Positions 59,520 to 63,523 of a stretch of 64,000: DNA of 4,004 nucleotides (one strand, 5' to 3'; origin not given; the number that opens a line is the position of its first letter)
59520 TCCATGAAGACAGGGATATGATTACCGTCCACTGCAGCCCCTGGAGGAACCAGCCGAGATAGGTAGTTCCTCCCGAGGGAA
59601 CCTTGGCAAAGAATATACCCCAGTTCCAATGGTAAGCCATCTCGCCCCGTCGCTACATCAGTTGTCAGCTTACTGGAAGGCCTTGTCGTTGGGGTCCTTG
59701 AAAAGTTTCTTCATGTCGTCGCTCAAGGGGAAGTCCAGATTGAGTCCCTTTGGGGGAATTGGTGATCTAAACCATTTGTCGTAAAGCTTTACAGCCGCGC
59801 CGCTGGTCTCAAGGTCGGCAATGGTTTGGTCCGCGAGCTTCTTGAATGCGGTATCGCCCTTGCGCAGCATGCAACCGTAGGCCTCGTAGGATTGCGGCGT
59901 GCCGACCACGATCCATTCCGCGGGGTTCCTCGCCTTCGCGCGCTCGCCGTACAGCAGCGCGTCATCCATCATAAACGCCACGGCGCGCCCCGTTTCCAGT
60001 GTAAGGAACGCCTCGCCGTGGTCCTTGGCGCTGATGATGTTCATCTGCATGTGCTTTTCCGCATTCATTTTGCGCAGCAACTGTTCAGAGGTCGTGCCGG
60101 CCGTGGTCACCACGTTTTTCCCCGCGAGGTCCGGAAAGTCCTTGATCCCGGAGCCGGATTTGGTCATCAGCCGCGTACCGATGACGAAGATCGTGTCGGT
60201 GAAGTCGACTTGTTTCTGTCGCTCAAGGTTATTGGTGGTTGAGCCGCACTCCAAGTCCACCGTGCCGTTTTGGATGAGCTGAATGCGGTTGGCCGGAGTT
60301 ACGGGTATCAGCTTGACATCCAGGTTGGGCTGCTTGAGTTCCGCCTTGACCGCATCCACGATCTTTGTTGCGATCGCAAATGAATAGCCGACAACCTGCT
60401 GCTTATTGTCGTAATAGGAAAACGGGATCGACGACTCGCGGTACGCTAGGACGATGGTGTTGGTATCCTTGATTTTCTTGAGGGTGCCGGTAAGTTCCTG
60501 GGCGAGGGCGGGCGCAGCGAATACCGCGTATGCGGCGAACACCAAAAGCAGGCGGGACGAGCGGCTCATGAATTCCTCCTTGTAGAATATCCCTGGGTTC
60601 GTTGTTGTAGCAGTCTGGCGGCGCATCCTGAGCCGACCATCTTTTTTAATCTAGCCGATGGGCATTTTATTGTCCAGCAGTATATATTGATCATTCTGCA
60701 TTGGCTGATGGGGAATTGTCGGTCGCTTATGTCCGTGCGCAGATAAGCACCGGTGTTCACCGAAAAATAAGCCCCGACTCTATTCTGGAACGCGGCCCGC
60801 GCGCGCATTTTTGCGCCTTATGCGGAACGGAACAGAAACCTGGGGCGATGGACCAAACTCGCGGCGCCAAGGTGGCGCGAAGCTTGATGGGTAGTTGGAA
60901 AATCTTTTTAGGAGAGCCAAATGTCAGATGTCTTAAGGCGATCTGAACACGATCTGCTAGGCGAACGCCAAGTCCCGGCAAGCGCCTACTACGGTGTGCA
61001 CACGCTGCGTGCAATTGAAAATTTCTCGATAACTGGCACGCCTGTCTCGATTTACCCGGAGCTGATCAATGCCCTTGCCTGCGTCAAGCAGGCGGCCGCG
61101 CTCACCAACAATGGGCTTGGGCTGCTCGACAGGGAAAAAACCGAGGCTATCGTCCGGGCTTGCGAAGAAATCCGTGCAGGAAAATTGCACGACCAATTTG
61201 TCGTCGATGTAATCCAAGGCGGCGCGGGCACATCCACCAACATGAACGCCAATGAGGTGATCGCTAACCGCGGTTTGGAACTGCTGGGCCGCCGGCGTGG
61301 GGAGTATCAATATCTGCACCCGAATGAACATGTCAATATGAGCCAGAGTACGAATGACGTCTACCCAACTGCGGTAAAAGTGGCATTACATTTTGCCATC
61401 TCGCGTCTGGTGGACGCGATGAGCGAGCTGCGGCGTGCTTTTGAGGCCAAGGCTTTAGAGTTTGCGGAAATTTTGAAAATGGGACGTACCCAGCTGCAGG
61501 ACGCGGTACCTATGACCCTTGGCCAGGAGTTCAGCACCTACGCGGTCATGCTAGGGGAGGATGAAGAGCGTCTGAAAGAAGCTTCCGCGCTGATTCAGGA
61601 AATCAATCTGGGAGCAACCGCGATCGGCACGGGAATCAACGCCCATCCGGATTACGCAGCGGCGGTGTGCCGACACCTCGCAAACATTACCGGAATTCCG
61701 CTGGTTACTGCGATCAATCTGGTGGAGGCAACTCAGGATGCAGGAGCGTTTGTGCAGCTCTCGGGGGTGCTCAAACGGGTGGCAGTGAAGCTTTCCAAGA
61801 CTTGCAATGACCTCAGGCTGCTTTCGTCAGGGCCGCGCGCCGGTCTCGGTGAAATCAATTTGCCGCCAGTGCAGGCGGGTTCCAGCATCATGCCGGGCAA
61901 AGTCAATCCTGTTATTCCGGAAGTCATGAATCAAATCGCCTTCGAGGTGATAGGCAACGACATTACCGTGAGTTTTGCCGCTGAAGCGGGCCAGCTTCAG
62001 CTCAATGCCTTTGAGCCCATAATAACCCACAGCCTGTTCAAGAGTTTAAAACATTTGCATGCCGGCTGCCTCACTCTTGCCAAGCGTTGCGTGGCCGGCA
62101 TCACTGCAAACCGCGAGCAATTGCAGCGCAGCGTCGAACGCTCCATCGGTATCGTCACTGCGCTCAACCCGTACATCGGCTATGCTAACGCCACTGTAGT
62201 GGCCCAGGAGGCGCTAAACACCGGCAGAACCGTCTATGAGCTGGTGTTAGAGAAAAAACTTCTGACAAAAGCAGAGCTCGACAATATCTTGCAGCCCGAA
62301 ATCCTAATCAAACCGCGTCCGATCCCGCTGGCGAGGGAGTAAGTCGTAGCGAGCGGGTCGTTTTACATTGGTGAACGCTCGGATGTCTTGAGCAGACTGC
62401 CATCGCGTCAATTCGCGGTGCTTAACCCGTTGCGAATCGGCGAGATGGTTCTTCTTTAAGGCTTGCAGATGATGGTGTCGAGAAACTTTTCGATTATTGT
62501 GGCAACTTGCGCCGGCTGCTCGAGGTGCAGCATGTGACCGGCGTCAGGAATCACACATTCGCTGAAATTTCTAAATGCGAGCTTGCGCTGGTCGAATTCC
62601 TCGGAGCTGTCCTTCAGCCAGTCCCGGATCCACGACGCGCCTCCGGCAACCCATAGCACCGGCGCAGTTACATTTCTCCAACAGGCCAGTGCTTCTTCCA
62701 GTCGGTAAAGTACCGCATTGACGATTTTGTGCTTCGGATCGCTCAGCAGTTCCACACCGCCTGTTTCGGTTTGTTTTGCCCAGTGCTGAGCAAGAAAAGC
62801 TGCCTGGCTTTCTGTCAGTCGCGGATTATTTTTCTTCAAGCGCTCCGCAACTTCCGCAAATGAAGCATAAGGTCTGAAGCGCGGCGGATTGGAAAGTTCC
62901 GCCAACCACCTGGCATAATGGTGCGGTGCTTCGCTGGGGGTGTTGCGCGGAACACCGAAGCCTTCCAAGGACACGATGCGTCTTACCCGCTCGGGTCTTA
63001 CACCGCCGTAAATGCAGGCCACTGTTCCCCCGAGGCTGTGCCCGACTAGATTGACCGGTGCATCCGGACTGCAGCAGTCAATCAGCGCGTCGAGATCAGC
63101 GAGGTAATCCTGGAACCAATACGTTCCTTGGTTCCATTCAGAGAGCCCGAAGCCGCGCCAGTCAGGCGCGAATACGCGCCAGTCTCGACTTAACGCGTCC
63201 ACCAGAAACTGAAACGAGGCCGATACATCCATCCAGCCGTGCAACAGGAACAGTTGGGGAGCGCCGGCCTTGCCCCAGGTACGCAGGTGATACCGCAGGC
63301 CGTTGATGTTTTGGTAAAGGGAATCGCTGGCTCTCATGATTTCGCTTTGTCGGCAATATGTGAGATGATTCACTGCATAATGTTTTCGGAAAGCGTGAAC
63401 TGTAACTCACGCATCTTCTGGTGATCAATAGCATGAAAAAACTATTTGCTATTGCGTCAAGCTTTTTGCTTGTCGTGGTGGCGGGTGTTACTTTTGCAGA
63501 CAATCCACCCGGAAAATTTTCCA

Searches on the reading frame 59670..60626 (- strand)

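Call 26: search_protein_families(library=pfam, proteins=[window:59670-60626:-], max_evalue=0.00001)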
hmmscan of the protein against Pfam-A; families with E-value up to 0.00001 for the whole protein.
window:59670-60626:- (318 aa): 2 families
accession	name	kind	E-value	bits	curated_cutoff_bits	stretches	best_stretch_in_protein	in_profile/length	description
PF00497.25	SBP_bac_3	-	1.3e-27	96.6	26.4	1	58-287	1-131/132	Bacterial extracellular solute-binding proteins, family 3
PF09084.16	NMT1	-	7.7e-07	29.7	20.5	1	98-203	17-127/216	NMT1/THI5 like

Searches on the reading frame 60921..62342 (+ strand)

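Call 26: search_protein_families(library=pfam, proteins=[window:60921-62342:+], max_evalue=0.00001)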
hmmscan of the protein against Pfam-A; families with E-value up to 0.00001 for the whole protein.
window:60921-62342:+ (473 aa): 2 families
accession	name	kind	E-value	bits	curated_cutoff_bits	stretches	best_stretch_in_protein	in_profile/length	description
PF00206.25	Lyase_1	-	2.4e-102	343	27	1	14-345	1-312/312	Lyase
PF10415.14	FumaraseC_C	-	5.7e-22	78.3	32.5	1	411-463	1-53/54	Fumarase C C-terminus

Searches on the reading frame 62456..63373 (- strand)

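Call 26: search_protein_families(library=pfam, proteins=[window:62456-63373:-], max_evalue=0.00001)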
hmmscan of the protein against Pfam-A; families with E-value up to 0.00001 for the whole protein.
window:62456-63373:- (305 aa): 4 families
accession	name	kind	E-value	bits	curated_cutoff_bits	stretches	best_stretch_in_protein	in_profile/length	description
PF00561.26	Abhydrolase_1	-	8.2e-29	101.4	25.8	1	41-287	3-245/245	alpha/beta hydrolase fold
PF12697.13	Abhydrolase_6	-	2e-23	84.7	26.3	1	41-291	1-215/217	Alpha/beta hydrolase family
PF12146.15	Hydrolase_4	-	9.1e-18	64.9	27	1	41-286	7-238/239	Serine aminopeptidase, S33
PF00975.26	Thioesterase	-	5.2e-06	27.3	26.4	0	40-119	2-80/226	Thioesterase domain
